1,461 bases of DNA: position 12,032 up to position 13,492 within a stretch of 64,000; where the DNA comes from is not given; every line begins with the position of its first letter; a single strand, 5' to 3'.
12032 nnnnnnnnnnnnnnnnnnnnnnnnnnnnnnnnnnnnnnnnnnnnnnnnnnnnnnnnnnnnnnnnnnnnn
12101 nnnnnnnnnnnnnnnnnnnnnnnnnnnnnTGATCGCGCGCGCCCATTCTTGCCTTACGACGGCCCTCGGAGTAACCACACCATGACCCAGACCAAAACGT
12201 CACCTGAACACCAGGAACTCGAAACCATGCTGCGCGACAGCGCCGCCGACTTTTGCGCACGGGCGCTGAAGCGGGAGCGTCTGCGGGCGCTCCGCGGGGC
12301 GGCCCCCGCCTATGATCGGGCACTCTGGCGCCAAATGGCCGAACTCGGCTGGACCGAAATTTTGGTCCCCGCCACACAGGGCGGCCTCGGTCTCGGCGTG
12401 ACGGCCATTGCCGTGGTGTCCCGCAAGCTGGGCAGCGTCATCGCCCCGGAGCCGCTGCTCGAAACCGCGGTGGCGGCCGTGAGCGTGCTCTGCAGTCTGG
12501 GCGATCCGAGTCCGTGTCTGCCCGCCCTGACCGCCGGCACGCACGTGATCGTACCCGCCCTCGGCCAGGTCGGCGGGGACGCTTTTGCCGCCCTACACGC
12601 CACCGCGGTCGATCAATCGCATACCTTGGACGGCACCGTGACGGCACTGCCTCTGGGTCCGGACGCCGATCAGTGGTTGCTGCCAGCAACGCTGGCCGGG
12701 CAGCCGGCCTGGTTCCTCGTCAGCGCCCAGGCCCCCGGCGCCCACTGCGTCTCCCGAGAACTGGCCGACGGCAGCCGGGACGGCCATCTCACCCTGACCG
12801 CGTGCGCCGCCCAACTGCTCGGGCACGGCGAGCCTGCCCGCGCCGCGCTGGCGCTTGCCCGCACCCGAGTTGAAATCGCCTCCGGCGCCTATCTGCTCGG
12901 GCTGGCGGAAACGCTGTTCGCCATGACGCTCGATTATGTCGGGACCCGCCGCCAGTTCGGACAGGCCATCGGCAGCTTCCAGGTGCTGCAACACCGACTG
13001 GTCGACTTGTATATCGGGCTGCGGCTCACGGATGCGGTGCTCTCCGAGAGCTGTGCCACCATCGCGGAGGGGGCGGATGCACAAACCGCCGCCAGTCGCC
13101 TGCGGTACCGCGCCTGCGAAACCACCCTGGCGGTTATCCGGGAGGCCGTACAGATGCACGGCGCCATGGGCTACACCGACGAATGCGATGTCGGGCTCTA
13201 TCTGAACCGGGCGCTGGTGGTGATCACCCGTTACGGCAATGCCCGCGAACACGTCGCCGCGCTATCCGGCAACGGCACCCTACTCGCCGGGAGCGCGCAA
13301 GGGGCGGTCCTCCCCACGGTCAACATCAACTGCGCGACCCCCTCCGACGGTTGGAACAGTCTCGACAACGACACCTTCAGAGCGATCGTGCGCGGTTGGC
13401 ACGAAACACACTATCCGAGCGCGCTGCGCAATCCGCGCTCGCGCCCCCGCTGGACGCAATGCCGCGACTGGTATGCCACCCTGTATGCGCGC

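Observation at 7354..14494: Unusual module: fused indolepyruvate ferredoxin oxidoreductase-family enzyme divergent from a citryl-CoA-lyase-like protein and a single-polypeptide double acyl-CoA dehydrogenase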

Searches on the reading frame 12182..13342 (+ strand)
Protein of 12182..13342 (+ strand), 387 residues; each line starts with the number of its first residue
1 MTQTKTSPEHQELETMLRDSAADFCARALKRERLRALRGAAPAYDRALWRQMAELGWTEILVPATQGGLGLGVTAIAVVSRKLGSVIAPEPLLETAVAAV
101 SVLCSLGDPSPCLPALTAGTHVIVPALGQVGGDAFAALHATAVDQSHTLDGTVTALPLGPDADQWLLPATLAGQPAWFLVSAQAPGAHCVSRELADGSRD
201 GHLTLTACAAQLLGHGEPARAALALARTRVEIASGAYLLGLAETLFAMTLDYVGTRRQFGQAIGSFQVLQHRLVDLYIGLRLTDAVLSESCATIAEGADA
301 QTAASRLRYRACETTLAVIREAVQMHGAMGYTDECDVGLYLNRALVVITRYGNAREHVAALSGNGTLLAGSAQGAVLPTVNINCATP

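Call 23: search_solved_structures(query=window:12182-13342:+, max_evalue=0.00001, show_alignments=3)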
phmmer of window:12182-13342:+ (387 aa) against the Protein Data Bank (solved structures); distinct sequences matched with E-value up to 0.00001: 52.
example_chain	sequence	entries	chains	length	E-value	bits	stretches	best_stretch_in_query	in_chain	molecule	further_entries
6wy8_A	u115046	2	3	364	3.2e-32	115.1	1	27-340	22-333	Acyl-CoA dehydrogenase domain protein Tcur3481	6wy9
4x28_D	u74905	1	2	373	3.6e-23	85.4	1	32-340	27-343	Acyl-CoA dehydrogenase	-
4kto_A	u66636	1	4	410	5.3e-23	84.8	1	40-345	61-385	isovaleryl-CoA dehydrogenase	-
4l1f_A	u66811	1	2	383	3.4e-17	65.7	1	14-347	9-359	Acyl-CoA dehydrogenase domain protein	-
4o5m_A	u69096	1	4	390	4.8e-17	65.2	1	39-344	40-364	Isovaleryl-CoA dehydrogenase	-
9jq4_A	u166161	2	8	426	3.1e-16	62.5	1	16-346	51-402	Isovaleryl-CoA dehydrogenase, mitochondrial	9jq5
1ivh_A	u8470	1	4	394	3.5e-16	62.3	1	16-346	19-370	ISOVALERYL-COA DEHYDROGENASE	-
8sgr_A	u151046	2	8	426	4.6e-16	62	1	16-346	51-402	Isovaleryl-CoA dehydrogenase, mitochondrial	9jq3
4u83_A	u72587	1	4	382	3.4e-12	49.2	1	14-337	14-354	Acyl-CoA dehydrogenase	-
3d6b_A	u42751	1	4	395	1.4e-11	47.3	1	14-358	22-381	Glutaryl-CoA dehydrogenase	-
3eom_A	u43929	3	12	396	1.4e-11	47.3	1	14-358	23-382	Glutaryl-CoA dehydrogenase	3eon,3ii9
3gnc_A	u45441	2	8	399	1.4e-11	47.2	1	14-358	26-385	Glutaryl-CoA dehydrogenase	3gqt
1ukw_A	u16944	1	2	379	1.5e-11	47.1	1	50-339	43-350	acyl-CoA dehydrogenase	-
4irn_A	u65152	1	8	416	2.1e-10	43.3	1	42-344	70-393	Prolyl-ACP dehydrogenase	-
5lnx_A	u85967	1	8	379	2.2e-10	43.3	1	15-347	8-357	Acyl-CoA dehydrogenase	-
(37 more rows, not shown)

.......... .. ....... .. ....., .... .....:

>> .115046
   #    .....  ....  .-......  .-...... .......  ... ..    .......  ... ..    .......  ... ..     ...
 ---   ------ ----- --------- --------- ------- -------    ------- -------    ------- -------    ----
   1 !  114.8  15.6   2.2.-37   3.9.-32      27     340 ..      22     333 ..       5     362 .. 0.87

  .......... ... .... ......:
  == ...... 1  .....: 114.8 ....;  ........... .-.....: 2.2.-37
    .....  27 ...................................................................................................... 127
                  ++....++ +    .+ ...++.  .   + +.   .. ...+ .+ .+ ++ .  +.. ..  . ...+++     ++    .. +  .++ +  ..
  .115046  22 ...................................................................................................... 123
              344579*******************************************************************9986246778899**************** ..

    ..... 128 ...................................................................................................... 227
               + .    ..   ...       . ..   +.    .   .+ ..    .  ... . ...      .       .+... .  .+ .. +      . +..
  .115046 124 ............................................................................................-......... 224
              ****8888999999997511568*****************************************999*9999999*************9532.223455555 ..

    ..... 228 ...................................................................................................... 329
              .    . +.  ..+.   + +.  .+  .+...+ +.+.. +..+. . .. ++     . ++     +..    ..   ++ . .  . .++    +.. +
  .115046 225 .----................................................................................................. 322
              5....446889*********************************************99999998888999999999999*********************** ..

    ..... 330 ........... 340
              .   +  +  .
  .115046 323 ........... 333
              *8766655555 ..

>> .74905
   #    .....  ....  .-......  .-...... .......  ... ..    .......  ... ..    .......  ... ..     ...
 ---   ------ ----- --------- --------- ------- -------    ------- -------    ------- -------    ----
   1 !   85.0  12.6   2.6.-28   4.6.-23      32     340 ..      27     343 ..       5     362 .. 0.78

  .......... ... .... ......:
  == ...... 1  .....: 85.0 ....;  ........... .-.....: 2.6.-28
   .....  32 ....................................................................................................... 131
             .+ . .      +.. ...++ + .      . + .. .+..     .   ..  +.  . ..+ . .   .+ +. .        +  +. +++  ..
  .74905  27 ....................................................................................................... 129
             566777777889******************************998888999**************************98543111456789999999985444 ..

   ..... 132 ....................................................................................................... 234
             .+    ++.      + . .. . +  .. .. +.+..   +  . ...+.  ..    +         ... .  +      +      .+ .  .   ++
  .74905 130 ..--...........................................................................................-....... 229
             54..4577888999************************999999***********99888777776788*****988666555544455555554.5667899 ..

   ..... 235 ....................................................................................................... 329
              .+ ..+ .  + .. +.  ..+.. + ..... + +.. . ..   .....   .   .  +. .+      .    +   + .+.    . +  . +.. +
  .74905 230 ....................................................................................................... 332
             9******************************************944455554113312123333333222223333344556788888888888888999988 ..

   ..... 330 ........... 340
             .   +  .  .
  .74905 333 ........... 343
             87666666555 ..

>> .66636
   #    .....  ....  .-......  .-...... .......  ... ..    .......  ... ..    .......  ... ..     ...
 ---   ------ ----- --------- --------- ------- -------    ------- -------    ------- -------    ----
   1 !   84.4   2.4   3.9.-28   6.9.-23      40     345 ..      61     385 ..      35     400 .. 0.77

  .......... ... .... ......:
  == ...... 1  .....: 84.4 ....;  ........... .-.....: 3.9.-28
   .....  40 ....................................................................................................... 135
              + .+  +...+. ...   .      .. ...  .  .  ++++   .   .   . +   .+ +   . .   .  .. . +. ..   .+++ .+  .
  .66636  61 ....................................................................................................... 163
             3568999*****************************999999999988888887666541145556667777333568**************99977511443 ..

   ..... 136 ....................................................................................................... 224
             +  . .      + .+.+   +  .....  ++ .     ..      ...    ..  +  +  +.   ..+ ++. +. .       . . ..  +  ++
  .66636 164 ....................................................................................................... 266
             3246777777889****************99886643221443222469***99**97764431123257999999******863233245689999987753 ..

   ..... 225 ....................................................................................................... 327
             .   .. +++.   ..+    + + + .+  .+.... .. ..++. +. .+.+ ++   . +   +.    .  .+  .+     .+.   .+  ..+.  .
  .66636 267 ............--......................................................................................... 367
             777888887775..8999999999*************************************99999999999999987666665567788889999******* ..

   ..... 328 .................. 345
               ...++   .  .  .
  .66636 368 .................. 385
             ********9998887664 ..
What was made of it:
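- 12182..13273 (+): N half (residues 1 to about 364): beta-type, non-catalytic ACAD fold. Its best PDB matches are Tcur3481 (E = 3e-32) and ChsE5 (call 23).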
